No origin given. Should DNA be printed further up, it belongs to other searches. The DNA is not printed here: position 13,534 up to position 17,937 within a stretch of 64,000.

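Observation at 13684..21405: FLO11 adhesin locus: highly repetitive ORF, 3.6-kb promoter with ncRNA toggle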

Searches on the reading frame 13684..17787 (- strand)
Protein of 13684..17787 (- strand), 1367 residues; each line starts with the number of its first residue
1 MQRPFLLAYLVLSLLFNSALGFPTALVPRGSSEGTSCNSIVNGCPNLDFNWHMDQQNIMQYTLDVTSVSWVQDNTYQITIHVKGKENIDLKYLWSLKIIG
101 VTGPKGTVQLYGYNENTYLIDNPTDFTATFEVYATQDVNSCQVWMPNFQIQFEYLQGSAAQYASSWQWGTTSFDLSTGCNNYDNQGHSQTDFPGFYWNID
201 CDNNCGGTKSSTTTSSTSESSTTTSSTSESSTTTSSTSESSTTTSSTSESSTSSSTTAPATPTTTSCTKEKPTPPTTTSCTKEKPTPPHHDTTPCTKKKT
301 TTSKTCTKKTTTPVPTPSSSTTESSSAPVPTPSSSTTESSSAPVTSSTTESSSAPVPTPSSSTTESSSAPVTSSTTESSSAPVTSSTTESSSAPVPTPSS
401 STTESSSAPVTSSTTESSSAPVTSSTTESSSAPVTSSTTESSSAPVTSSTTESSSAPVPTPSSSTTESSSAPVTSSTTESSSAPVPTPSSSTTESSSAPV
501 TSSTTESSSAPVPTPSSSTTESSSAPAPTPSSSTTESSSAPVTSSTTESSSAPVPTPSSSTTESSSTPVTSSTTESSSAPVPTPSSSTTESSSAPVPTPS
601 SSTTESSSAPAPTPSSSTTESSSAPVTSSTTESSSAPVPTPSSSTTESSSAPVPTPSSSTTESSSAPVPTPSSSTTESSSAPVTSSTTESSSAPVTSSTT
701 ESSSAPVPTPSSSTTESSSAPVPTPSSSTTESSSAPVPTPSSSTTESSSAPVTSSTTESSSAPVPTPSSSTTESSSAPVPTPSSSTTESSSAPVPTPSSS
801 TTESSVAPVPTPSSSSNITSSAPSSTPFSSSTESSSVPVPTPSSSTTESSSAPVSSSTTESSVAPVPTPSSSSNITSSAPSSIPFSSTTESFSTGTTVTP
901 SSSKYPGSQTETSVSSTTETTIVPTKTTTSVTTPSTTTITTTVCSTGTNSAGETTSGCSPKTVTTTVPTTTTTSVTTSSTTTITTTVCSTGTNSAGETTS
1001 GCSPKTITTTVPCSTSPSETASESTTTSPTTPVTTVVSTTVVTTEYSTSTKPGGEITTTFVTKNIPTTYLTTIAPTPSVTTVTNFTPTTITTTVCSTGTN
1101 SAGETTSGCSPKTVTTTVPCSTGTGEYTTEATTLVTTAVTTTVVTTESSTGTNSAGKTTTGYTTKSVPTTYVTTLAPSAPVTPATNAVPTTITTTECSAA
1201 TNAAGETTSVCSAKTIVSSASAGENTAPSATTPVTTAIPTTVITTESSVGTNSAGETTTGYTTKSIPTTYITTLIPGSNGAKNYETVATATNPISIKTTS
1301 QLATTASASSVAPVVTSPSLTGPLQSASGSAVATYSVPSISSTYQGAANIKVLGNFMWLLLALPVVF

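Call 5: search_protein_families(library=pfam, proteins=[window:13684-17787:-], max_evalue=0.01)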
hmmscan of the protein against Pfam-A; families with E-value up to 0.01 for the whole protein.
window:13684-17787:- (1367 aa): 1 family
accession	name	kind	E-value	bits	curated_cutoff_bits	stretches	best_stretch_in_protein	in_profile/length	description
PF10182.14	Flo11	-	1.3e-71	240.1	25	1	43-193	1-151/151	Flo11 domain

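Call 25: find_encoding_contigs(protein=window:13684-17787:-, flank=5000, max_places=6)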
Protein window:13684-17787:- (1367 aa): 9 contigs read that carry it; 2 places shown.
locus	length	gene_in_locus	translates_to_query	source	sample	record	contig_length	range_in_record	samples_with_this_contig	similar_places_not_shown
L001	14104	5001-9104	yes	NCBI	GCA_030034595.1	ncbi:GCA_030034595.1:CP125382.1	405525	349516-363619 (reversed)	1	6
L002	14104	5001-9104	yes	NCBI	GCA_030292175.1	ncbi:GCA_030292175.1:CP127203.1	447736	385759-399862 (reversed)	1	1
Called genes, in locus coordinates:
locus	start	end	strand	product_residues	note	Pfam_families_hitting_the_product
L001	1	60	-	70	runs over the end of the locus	-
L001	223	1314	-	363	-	PF09159:Ydc2-catalyt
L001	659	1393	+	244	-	-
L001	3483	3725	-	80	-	-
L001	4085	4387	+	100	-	-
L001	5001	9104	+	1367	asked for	-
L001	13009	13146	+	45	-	-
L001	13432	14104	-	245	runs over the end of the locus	-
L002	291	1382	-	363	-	PF09159:Ydc2-catalyt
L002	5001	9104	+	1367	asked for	-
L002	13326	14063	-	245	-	-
